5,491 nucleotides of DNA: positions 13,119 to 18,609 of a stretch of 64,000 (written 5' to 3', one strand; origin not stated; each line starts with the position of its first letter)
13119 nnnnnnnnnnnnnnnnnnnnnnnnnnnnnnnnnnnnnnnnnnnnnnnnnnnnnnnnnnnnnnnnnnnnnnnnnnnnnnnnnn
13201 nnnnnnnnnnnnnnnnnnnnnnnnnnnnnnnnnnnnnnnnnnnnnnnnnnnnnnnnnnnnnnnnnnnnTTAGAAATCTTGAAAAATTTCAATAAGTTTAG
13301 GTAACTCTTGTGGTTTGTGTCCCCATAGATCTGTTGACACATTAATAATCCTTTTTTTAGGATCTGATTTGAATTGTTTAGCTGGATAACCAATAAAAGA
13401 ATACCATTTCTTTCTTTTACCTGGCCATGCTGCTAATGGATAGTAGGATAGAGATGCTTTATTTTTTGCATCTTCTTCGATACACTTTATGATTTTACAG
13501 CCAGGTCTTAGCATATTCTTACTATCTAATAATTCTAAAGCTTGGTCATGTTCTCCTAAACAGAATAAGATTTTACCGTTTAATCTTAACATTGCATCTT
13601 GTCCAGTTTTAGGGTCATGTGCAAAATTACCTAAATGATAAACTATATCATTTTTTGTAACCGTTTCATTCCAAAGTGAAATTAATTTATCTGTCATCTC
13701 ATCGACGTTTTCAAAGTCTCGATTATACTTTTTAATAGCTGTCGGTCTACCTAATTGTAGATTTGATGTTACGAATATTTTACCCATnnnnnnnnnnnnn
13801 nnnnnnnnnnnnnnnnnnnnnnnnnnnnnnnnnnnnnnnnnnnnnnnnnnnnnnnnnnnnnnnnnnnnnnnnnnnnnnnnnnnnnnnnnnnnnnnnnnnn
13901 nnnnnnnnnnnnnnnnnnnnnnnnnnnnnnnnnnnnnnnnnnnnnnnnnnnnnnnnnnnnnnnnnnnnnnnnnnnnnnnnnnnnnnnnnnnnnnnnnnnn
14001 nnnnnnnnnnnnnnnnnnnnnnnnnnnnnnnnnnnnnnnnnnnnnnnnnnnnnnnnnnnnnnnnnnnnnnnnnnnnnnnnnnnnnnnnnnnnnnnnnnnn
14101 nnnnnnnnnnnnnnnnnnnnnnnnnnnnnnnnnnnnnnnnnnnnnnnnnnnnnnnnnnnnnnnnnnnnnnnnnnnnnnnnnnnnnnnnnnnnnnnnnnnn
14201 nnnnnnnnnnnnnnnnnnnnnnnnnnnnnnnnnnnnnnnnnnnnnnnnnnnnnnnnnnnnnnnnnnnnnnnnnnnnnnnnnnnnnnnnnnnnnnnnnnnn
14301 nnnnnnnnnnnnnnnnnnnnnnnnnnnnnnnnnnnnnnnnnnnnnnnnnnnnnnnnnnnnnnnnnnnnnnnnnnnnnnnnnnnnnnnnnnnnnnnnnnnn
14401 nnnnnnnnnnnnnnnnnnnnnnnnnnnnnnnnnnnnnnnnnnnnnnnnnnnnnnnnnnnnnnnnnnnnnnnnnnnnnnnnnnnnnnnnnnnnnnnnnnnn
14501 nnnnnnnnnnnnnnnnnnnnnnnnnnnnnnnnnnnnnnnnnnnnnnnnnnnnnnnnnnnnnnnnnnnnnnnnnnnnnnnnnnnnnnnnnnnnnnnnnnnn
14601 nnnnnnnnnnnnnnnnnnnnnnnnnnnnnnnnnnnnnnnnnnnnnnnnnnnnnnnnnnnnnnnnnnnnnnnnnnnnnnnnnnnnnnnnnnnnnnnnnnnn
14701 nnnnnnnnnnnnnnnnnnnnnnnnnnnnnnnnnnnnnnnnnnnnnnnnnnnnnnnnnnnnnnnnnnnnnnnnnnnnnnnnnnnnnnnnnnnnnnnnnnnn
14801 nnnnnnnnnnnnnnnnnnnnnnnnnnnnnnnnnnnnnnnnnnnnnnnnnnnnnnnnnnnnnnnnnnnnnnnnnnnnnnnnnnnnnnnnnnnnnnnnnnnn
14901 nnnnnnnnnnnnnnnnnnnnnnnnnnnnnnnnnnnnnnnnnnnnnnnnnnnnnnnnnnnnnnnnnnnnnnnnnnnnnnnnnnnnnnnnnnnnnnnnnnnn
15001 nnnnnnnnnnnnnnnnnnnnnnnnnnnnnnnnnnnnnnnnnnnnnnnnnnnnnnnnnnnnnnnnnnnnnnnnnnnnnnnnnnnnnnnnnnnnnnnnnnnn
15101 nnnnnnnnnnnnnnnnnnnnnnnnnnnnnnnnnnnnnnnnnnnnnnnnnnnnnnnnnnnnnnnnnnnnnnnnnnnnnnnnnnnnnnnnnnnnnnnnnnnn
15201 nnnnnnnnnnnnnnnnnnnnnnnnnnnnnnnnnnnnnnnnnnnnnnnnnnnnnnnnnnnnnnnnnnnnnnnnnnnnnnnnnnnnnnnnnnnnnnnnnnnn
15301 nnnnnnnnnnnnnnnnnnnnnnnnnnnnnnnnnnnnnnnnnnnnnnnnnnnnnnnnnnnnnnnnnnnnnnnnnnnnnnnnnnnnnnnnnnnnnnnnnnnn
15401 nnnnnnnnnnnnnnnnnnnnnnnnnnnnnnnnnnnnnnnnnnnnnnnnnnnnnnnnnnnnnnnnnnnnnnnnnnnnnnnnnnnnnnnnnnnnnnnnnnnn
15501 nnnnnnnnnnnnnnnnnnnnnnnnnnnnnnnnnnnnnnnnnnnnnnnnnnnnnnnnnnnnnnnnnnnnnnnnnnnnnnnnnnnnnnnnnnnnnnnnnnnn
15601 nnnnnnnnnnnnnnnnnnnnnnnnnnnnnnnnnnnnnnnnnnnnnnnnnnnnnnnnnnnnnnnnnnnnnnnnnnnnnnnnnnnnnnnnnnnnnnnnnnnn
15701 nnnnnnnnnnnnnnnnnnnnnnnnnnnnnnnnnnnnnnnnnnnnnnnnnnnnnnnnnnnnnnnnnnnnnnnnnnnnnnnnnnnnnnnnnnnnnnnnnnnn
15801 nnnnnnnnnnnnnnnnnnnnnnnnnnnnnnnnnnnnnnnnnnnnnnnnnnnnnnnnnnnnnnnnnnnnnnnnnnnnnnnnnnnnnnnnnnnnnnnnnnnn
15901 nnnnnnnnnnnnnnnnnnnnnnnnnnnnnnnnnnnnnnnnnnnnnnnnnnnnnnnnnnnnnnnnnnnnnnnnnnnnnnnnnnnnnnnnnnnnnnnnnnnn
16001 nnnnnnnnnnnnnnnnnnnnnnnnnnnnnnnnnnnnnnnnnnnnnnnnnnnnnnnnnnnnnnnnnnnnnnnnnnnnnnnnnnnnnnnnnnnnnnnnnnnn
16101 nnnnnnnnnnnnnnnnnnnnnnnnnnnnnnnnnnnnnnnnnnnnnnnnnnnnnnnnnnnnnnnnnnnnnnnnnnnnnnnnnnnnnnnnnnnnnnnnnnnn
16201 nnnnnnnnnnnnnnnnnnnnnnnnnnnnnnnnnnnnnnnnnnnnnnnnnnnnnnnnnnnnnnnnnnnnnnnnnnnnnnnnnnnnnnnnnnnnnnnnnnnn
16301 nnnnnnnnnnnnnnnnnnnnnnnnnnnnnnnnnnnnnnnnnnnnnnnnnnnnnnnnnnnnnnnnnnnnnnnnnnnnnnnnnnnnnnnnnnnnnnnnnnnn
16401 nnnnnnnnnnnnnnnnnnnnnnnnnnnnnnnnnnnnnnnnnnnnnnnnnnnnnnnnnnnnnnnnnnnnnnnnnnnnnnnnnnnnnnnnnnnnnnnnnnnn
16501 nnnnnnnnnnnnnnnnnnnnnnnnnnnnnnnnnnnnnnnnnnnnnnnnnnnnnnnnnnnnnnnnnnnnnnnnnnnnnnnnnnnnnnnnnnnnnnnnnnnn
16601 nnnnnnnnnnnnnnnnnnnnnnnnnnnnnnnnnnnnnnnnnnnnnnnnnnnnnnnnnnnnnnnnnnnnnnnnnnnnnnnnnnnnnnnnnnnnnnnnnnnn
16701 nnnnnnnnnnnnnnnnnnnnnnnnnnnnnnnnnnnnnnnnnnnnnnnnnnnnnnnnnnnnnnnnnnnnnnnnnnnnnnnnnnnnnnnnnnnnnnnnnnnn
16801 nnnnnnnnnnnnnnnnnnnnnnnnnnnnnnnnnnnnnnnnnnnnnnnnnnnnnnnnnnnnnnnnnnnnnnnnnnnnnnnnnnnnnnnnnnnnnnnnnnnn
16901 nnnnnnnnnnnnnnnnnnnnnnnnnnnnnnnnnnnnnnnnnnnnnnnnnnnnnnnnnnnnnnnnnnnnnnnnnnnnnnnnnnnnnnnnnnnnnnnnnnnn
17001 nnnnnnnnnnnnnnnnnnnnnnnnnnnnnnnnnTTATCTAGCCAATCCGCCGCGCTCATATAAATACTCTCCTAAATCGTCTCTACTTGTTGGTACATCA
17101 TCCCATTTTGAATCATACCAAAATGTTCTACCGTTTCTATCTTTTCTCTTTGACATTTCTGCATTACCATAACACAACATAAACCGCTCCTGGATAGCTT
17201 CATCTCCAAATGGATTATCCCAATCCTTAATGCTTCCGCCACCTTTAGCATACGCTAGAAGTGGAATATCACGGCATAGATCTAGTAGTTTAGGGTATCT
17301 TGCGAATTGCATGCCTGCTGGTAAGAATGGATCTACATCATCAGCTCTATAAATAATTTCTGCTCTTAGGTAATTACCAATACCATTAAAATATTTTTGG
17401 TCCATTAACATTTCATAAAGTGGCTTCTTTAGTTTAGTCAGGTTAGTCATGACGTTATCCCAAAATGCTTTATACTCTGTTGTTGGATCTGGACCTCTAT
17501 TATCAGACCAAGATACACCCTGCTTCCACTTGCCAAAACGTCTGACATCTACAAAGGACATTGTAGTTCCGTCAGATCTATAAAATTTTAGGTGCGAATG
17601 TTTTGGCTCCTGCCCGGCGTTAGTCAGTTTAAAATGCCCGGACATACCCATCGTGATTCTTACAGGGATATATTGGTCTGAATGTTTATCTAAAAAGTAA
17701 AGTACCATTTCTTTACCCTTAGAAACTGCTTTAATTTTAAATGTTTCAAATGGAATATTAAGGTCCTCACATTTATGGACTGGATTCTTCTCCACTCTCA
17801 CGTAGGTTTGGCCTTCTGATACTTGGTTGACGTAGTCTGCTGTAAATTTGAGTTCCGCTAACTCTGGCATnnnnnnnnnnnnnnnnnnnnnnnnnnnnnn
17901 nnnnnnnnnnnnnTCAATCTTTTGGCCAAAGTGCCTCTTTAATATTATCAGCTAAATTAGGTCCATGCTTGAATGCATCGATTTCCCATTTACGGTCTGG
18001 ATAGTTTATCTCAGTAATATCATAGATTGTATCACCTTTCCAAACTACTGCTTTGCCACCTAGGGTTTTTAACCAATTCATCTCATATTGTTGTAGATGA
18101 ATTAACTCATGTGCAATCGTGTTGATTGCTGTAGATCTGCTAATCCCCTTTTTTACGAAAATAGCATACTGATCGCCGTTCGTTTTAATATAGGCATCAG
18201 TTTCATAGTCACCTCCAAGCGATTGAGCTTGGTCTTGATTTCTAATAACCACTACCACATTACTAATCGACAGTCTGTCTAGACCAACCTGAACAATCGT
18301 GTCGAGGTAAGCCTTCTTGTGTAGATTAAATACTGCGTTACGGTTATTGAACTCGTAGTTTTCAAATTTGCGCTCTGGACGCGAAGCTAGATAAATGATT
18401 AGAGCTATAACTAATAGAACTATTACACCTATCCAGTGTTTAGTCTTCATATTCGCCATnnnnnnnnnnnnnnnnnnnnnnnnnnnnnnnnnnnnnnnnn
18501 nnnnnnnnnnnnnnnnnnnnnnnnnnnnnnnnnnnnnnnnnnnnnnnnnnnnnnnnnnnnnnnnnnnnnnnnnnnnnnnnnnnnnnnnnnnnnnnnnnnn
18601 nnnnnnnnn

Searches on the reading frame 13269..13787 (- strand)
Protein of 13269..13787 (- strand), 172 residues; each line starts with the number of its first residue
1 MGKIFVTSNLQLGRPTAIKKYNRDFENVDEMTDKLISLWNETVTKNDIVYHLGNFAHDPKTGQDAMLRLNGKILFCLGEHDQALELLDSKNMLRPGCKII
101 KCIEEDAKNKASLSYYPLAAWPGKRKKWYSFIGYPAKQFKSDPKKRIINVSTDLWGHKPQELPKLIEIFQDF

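Call 72: search_protein_families(library=phrogs, proteins=[window:13269-13787:-], max_evalue=0.001)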
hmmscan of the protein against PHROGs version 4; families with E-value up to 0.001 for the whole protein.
window:13269-13787:- (172 aa): 1 family
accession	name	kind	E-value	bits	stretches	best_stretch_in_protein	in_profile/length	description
phrog_547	-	other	6.4e-23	82.1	1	1-170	28-200/245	phosphoesterase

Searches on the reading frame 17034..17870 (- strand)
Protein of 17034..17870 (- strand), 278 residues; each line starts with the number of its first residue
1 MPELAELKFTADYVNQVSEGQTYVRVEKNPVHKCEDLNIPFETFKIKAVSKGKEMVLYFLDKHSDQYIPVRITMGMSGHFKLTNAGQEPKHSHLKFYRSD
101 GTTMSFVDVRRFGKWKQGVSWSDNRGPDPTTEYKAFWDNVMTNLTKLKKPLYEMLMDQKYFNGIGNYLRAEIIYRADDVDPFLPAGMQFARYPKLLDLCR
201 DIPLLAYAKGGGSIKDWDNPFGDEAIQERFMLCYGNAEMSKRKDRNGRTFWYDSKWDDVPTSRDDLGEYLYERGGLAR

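Call 72: search_protein_families(library=phrogs, proteins=[window:17034-17870:-], max_evalue=0.001)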
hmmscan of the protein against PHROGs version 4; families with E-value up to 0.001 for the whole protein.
window:17034-17870:- (278 aa): 1 family
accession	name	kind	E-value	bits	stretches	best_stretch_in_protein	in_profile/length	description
phrog_21295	-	unknown function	2e-17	64.4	1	1-238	1-250/280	-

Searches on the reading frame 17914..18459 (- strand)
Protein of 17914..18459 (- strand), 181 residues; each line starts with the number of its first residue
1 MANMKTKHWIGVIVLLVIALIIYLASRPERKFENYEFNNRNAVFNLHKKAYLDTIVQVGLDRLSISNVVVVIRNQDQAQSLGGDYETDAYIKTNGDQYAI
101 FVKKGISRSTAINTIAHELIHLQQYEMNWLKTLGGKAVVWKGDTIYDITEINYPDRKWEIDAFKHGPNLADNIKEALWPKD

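Call 72: search_protein_families(library=phrogs, proteins=[window:17914-18459:-], max_evalue=0.001)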
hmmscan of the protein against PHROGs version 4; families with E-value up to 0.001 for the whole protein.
window:17914-18459:- (181 aa): 2 families
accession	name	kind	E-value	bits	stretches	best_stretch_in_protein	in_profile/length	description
phrog_10499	-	unknown function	7.7e-11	43.5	1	67-171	34-139/149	-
phrog_16532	-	unknown function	4.1e-07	31.3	1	54-169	22-130/138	-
